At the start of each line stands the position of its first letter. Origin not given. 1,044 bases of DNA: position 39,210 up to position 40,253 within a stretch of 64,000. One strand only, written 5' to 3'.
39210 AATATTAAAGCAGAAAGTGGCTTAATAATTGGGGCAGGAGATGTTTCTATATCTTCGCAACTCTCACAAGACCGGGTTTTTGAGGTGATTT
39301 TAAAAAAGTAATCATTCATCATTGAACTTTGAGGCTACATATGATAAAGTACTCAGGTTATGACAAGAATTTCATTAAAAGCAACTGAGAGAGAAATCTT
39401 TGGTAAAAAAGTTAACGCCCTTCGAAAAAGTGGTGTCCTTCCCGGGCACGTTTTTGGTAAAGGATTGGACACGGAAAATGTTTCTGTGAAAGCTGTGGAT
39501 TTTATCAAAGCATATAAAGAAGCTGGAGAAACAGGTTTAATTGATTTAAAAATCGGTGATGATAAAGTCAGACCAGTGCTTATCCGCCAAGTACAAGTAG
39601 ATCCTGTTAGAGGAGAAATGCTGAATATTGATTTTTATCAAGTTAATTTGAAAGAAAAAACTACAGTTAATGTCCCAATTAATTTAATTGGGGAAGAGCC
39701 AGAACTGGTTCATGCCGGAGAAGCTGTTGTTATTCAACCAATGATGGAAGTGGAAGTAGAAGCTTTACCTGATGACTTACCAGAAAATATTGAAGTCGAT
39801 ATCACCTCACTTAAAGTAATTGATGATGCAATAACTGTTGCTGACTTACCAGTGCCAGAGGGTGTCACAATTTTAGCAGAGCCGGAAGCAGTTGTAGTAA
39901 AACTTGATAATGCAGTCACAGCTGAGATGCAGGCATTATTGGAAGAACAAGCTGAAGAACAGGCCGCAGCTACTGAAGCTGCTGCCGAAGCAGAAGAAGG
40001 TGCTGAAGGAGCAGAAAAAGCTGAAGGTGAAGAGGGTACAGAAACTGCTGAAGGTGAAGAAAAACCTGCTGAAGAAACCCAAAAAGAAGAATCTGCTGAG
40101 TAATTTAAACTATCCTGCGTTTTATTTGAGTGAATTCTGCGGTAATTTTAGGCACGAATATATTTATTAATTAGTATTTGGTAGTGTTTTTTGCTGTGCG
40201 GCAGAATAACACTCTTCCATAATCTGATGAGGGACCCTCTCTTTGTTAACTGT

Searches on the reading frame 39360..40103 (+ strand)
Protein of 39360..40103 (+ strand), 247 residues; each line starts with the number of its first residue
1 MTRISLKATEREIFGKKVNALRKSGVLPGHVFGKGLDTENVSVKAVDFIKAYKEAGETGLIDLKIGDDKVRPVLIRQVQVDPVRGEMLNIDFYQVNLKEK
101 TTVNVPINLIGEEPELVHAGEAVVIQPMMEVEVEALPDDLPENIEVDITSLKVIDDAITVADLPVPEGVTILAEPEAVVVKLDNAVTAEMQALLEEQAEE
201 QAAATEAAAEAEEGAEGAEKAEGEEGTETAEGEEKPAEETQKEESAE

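Call 17: search_protein_families(library=pfam, proteins=[window:39360-40103:+], max_evalue=0.001)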
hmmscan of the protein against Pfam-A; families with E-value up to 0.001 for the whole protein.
window:39360-40103:+ (247 aa): 2 families
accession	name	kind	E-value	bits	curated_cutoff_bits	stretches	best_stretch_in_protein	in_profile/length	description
PF14693.11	Ribosomal_TL5_C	-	4.5e-20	72.2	27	1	100-182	1-80/84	Ribosomal protein TL5, C-terminal domain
PF01386.24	Ribosomal_L25p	-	2.1e-17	63.8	23.6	1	6-92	1-82/82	Ribosomal L25p family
